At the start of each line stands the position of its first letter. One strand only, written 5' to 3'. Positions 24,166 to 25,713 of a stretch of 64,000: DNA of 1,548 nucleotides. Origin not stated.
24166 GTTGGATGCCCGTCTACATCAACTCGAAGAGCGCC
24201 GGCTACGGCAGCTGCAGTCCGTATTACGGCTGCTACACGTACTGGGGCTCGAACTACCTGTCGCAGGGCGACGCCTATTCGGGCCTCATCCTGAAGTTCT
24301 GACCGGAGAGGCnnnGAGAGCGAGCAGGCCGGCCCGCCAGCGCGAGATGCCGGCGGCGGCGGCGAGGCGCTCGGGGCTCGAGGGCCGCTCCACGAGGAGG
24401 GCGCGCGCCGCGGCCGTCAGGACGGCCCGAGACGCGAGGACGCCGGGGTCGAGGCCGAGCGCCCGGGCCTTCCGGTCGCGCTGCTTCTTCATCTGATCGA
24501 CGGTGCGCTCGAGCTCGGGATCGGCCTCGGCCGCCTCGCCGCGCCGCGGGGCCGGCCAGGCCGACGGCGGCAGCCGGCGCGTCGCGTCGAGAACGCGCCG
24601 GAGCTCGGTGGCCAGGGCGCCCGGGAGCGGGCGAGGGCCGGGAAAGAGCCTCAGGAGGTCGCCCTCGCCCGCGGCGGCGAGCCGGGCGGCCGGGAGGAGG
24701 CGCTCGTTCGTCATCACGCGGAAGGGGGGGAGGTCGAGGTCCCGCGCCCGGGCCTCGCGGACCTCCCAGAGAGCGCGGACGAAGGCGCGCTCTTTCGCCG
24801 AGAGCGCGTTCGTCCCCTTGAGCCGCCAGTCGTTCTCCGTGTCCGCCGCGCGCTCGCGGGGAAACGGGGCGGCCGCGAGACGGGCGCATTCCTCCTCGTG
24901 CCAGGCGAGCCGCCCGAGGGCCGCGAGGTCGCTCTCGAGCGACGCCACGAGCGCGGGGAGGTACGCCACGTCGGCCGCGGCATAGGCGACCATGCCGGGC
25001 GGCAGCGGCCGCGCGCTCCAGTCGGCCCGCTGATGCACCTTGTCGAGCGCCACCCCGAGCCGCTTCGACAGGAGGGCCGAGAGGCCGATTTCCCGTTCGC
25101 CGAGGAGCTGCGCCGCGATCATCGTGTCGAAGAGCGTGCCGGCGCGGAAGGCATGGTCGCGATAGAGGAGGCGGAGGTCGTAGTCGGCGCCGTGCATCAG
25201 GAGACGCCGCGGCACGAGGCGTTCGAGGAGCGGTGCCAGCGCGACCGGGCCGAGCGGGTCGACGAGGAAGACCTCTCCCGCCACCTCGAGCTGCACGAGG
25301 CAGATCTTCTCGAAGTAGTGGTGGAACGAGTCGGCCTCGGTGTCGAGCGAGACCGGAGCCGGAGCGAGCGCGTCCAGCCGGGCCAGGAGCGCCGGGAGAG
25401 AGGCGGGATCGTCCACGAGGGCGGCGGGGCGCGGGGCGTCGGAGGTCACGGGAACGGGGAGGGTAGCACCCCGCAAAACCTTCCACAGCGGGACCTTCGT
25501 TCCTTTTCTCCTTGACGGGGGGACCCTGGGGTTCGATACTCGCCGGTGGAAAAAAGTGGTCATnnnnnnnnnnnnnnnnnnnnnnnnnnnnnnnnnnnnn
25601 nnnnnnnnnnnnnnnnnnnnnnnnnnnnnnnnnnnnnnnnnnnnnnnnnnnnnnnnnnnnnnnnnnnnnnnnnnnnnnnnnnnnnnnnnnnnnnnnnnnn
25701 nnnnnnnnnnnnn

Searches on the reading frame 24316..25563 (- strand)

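Call 80: search_protein_families(library=pfam, proteins=[window:24316-25563:-], max_evalue=0.00001)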
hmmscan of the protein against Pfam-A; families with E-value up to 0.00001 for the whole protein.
window:24316-25563:- (416 aa): 2 families
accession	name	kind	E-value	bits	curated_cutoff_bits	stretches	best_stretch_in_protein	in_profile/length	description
PF01612.26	DNA_pol_A_exo1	-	5.6e-30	104.8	23.6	1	50-213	4-172/173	3'-5' exonuclease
PF00570.28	HRDC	-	5e-11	42.8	23.8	1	259-306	2-49/68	HRDC domain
